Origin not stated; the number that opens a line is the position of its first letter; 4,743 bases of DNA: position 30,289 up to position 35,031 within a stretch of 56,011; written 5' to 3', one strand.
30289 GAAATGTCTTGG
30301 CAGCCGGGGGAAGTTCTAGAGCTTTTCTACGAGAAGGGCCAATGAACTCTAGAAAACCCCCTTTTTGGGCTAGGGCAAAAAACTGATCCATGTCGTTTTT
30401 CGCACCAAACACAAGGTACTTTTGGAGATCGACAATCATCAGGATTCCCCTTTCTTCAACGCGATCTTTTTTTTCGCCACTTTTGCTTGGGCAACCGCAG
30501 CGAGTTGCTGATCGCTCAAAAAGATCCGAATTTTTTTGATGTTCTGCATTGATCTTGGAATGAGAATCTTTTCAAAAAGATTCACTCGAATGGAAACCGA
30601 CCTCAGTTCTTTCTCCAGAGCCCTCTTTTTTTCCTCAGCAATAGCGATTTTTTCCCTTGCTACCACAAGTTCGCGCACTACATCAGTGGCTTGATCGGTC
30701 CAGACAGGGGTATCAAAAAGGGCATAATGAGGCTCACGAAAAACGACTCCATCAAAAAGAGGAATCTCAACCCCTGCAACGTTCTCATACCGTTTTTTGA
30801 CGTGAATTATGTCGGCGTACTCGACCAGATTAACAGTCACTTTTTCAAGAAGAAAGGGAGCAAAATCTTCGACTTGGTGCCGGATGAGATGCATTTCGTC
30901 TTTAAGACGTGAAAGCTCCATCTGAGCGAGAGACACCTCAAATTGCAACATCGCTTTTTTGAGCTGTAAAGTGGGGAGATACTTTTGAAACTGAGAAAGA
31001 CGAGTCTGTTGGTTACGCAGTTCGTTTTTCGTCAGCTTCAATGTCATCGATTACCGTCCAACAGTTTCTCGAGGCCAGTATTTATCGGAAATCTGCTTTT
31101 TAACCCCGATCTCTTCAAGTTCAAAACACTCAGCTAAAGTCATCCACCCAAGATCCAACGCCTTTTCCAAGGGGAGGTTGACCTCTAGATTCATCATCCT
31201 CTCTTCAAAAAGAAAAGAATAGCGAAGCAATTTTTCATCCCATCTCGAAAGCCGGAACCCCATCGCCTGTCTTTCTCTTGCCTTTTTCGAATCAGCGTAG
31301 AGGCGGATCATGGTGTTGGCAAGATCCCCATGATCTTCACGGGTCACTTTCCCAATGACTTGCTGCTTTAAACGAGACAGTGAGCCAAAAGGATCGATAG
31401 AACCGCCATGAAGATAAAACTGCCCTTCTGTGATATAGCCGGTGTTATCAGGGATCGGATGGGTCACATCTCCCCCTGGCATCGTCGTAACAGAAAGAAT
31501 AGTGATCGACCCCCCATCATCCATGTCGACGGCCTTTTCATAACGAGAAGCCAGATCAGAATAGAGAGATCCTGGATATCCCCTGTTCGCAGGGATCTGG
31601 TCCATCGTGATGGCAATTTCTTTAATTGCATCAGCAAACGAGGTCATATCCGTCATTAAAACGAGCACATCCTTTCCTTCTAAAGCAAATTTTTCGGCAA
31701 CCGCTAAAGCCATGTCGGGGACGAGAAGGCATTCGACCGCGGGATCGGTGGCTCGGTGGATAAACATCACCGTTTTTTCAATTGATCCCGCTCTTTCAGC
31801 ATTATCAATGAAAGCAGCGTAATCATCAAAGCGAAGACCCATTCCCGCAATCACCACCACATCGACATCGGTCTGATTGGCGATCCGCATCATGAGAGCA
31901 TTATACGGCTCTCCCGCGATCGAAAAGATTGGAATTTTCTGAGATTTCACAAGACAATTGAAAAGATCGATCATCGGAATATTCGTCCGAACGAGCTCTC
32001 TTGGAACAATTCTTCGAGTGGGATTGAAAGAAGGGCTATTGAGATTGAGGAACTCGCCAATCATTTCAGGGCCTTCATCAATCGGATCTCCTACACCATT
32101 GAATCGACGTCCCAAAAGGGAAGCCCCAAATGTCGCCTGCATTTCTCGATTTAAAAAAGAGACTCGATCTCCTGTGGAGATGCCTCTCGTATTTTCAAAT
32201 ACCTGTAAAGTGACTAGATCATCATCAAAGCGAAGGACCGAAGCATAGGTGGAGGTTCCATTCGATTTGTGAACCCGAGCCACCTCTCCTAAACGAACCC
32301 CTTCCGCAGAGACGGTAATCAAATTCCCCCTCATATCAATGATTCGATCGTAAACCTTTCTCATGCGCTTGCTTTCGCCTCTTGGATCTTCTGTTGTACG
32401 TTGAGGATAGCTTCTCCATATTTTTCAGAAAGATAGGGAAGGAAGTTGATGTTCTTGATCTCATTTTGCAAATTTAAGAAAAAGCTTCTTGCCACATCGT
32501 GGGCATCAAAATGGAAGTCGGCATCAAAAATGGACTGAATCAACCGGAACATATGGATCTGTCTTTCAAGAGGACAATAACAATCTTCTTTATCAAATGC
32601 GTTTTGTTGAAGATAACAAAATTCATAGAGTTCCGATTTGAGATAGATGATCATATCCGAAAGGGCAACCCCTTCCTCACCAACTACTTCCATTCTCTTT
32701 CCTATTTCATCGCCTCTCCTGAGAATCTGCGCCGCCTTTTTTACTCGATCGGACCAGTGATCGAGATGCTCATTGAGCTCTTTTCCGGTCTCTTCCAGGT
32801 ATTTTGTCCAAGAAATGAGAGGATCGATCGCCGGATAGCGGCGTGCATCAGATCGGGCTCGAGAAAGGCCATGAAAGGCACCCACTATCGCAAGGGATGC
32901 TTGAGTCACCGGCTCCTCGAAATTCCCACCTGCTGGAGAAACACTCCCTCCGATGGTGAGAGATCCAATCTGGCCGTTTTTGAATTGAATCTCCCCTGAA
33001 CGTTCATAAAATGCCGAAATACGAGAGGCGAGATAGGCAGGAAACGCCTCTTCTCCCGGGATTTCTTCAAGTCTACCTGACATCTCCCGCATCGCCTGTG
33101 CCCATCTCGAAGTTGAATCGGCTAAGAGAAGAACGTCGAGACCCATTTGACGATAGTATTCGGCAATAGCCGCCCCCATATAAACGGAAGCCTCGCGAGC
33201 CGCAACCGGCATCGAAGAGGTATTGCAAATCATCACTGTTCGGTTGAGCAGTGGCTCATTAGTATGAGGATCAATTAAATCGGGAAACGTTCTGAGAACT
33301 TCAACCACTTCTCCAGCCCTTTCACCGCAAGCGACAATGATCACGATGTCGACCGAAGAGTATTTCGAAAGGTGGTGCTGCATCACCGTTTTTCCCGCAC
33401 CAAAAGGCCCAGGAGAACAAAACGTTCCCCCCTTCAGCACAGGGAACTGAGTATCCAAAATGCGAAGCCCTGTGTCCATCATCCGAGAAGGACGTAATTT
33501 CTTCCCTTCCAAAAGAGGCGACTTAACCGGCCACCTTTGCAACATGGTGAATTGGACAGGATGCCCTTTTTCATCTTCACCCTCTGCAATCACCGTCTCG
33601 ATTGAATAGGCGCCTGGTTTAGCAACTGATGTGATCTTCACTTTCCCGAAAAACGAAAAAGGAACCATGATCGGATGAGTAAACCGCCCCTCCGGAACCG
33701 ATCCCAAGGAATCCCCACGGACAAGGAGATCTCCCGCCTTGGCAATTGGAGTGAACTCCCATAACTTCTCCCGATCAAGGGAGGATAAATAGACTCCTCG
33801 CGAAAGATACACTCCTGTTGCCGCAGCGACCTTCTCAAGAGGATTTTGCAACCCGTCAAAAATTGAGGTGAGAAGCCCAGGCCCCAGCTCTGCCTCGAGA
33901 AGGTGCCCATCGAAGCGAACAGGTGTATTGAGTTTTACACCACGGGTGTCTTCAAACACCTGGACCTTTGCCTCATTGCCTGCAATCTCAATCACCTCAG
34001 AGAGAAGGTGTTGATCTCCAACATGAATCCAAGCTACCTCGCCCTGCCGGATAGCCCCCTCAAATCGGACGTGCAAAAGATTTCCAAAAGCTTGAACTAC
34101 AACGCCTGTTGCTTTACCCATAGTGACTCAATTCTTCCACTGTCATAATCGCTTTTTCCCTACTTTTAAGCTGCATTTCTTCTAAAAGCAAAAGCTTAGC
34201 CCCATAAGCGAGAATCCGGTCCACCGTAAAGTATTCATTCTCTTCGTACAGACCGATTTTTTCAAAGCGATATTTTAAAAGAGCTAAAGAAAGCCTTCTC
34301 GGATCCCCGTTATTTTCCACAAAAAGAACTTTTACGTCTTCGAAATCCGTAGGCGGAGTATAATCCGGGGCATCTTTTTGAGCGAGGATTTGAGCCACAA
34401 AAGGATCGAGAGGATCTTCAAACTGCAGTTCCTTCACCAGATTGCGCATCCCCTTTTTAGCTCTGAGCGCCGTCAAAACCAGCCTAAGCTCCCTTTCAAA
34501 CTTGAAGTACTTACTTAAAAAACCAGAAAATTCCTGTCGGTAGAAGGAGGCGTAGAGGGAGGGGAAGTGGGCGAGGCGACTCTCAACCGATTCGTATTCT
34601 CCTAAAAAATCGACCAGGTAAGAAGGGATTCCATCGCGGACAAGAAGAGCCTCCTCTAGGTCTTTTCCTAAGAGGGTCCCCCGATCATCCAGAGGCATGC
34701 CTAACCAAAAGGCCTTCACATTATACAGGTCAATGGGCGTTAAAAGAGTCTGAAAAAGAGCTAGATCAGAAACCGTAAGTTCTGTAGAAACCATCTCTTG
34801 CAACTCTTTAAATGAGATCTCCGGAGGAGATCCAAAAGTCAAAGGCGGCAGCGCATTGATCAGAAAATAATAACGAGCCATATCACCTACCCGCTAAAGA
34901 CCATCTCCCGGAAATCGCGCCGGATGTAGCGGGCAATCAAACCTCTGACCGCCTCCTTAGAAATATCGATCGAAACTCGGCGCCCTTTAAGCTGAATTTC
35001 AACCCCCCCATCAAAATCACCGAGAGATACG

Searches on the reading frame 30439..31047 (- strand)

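Call 40: search_protein_families(library=pfam, max_evalue=0.00001, proteins=[window:30439-31047:-])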
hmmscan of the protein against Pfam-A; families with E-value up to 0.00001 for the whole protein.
window:30439-31047:- (202 aa): 1 family
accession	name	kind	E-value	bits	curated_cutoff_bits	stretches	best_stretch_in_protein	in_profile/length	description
PF01813.22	ATP-synt_D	-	2.7e-33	115.9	25.7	1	9-193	1-196/196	ATP synthase subunit D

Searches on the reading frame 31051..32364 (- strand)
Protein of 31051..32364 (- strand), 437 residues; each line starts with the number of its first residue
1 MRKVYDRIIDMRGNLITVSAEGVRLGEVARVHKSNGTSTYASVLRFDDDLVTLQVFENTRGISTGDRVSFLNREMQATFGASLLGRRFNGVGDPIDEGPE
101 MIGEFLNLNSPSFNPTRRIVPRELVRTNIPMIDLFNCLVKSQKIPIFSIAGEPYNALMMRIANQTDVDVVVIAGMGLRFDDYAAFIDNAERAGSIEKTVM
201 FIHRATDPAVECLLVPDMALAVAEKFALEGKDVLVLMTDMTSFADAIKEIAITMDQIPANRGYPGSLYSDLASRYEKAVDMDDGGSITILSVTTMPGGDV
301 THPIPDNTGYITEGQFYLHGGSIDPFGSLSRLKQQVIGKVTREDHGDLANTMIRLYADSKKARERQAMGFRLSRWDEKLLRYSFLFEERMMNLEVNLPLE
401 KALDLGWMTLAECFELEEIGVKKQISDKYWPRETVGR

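Call 40: search_protein_families(library=pfam, max_evalue=0.00001, proteins=[window:31051-32364:-])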
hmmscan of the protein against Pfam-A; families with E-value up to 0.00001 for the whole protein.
window:31051-32364:- (437 aa): 3 families
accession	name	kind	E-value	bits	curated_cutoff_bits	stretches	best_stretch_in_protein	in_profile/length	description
PF00006.31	ATP-synt_ab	-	2.5e-54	184.6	29.5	1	129-319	2-194/213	ATP synthase alpha/beta family, nucleotide-binding domain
PF22919.1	ATP-synt_VA_C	-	2e-11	44.3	24.7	1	338-430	4-101/101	C-terminal domain of V and A type ATP synthase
PF02874.29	ATP-synt_ab_N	-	4.6e-10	40.3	20.9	1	13-71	6-68/69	ATP synthase alpha/beta family, beta-barrel domain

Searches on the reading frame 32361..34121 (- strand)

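Call 40: search_protein_families(library=pfam, max_evalue=0.00001, proteins=[window:32361-34121:-])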
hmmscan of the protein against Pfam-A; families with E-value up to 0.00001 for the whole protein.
window:32361-34121:- (586 aa): 4 families
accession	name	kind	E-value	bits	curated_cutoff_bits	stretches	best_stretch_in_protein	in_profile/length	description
PF00006.31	ATP-synt_ab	-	2.8e-61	207.3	29.5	1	218-438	1-212/213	ATP synthase alpha/beta family, nucleotide-binding domain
PF16886.11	ATP-synt_ab_Xtn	-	9.1e-26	89.9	25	1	113-200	2-88/88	ATPsynthase alpha/beta subunit barrel-sandwich domain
PF22919.1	ATP-synt_VA_C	-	2.6e-10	40.7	24.7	1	454-527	10-83/101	C-terminal domain of V and A type ATP synthase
PF02874.29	ATP-synt_ab_N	-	3.1e-08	34.5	20.9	1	8-70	1-67/69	ATP synthase alpha/beta family, beta-barrel domain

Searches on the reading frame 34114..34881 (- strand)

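Call 40: search_protein_families(library=pfam, max_evalue=0.00001, proteins=[window:34114-34881:-])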
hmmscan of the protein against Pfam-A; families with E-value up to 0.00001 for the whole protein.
window:34114-34881:- (255 aa): 1 family
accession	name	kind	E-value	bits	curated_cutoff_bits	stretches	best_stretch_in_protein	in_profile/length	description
PF10962.13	DUF2764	-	1.5e-41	143.3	24.1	1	1-243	1-255/271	Protein of unknown function (DUF2764)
